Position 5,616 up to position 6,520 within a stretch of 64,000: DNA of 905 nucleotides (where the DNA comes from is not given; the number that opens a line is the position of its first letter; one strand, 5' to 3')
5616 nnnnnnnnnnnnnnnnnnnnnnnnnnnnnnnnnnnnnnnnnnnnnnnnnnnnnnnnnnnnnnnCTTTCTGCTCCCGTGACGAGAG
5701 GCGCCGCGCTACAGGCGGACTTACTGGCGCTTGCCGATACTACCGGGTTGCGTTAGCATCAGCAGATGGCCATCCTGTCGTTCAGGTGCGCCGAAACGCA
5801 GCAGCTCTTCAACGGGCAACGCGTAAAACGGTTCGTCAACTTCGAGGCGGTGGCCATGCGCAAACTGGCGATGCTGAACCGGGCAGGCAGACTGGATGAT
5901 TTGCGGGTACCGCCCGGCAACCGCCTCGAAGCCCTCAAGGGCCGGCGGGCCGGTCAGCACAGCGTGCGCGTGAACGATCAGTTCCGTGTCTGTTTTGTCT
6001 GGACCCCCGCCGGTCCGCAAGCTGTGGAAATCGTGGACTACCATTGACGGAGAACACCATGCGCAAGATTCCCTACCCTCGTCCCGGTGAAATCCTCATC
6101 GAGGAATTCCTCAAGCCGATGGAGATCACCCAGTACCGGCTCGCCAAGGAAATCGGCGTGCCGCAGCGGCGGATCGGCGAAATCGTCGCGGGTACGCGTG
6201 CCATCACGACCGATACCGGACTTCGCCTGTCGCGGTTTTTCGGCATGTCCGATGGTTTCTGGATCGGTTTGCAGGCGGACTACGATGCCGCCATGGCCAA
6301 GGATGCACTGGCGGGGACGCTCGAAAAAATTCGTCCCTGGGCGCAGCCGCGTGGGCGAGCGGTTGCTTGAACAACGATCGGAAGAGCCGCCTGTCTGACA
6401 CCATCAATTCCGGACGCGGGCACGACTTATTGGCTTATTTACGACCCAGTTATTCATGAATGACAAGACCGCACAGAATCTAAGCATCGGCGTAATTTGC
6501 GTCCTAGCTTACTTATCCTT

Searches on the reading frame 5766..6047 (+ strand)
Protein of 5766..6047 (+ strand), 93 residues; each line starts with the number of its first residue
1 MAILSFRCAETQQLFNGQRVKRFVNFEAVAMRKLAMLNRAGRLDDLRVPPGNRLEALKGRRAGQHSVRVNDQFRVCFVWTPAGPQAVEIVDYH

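Call 47: search_protein_families(library=pfam, proteins=[window:5766-6047:+], max_evalue=0.001)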
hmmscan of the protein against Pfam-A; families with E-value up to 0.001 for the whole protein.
window:5766-6047:+ (93 aa): 1 family
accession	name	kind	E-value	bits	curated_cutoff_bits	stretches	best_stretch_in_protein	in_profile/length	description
PF05015.19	HigB-like_toxin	-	1.3e-14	54.9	27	1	24-93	23-91/91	RelE-like toxin of type II toxin-antitoxin system HigB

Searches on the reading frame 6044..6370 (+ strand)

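Call 82: search_protein_families(library=pfam, proteins=[window:6044-6370:+], max_evalue=0.01)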
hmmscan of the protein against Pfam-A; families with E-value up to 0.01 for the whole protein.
window:6044-6370:+ (108 aa): 1 family
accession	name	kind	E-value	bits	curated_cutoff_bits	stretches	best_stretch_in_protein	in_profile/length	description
PF01381.28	HTH_3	-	1.8e-08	34.7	23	1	19-69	1-51/55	Helix-turn-helix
